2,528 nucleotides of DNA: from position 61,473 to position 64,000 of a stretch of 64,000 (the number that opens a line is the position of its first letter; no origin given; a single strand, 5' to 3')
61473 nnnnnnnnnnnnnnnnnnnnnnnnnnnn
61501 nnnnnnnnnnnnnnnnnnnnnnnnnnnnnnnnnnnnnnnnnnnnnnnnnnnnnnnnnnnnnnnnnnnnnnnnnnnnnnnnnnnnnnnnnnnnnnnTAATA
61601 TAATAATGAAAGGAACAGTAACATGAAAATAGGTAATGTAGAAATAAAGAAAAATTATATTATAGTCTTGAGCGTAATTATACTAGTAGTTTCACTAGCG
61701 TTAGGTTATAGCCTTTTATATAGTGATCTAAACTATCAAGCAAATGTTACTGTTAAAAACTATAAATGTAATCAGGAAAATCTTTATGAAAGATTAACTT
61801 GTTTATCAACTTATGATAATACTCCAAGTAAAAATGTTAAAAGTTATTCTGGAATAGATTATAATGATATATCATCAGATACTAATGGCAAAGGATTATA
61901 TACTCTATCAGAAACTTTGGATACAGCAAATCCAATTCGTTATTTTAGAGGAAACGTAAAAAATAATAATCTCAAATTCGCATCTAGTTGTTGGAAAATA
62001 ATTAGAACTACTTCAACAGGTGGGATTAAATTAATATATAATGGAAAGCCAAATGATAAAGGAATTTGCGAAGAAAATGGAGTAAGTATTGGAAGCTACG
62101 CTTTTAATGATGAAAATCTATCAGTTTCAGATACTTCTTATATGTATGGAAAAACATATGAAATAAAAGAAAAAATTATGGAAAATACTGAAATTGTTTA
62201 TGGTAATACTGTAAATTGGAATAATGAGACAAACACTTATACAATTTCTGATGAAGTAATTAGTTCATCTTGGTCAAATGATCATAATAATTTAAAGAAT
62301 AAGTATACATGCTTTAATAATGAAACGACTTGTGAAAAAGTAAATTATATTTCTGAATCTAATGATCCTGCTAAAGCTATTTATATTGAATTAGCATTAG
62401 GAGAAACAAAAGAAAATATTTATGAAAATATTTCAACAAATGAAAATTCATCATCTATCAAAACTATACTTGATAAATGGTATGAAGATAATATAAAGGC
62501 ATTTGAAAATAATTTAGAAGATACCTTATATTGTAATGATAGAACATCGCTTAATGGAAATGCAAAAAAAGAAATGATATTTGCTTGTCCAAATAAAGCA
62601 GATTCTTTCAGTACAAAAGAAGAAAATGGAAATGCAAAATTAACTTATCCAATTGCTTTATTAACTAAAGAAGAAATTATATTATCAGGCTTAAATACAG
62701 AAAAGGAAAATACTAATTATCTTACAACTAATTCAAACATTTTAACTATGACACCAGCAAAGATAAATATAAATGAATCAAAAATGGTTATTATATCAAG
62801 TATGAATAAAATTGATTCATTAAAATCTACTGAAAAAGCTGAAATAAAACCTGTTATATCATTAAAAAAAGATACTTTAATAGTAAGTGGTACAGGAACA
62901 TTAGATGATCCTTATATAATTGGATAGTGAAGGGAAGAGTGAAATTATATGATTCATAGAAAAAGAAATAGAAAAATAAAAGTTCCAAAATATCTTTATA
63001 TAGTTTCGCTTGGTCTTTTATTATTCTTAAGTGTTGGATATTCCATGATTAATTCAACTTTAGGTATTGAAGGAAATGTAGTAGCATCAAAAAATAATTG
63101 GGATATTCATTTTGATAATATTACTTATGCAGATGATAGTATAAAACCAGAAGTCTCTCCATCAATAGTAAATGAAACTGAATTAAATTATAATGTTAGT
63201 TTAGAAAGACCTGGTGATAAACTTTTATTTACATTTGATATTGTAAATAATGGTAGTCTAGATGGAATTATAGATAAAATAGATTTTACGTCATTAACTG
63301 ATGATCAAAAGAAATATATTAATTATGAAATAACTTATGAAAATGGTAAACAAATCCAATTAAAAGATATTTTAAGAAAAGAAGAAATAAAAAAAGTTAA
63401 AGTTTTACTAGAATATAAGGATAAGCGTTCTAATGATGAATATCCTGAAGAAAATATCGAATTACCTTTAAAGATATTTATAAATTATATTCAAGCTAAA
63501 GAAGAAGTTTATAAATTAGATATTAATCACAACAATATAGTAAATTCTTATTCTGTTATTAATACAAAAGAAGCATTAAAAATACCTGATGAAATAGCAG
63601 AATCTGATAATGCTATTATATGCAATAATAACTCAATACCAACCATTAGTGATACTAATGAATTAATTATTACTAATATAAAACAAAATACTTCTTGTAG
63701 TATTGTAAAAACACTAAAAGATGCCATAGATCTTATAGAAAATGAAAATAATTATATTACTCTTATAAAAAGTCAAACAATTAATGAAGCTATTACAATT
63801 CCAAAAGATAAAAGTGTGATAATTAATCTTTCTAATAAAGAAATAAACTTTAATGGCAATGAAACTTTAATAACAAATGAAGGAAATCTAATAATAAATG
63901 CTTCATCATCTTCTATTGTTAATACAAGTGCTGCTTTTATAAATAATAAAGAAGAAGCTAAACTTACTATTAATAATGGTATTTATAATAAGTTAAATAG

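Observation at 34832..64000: Six secreted proteins share a TasA/camelysin-like (SipW-class) N-terminal region, and three also share an ~150-aa N-domain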

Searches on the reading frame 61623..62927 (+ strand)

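Call 6: search_protein_families(library=pfam, proteins=[window:61623-62927:+], max_evalue=0.1)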
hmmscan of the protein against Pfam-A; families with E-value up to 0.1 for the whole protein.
window:61623-62927:+ (434 aa): 2 families
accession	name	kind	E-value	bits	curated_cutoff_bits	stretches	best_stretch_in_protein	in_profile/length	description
PF02706.20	Wzz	-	0.013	16.2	25.5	1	7-64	11-65/91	Chain length determinant protein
PF20763.3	UDG-inhib_P56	-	0.02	15.1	24.1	0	164-179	27-42/53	Phage phi29, UDG inhibitor P56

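Call 7: search_protein_families(library=ncbifam, proteins=[window:61623-62927:+], max_evalue=0.1)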
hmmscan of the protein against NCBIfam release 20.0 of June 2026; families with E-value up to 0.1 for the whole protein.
window:61623-62927:+ (434 aa): 0 families

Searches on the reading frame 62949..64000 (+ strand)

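Call 6: search_protein_families(library=pfam, proteins=[window:62949-64000:+], max_evalue=0.1)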
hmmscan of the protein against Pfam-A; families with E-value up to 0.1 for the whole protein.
window:62949-64000:+ (350 aa): 1 family
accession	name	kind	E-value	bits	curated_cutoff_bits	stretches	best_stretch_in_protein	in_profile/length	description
PF18337.7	Tudor_RapA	-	0.025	15.2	26.4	0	70-93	38-60/62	RapA N-terminal Tudor like domain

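Call 7: search_protein_families(library=ncbifam, proteins=[window:62949-64000:+], max_evalue=0.1)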
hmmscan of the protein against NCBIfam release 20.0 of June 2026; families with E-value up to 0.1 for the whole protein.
window:62949-64000:+ (350 aa): 0 families
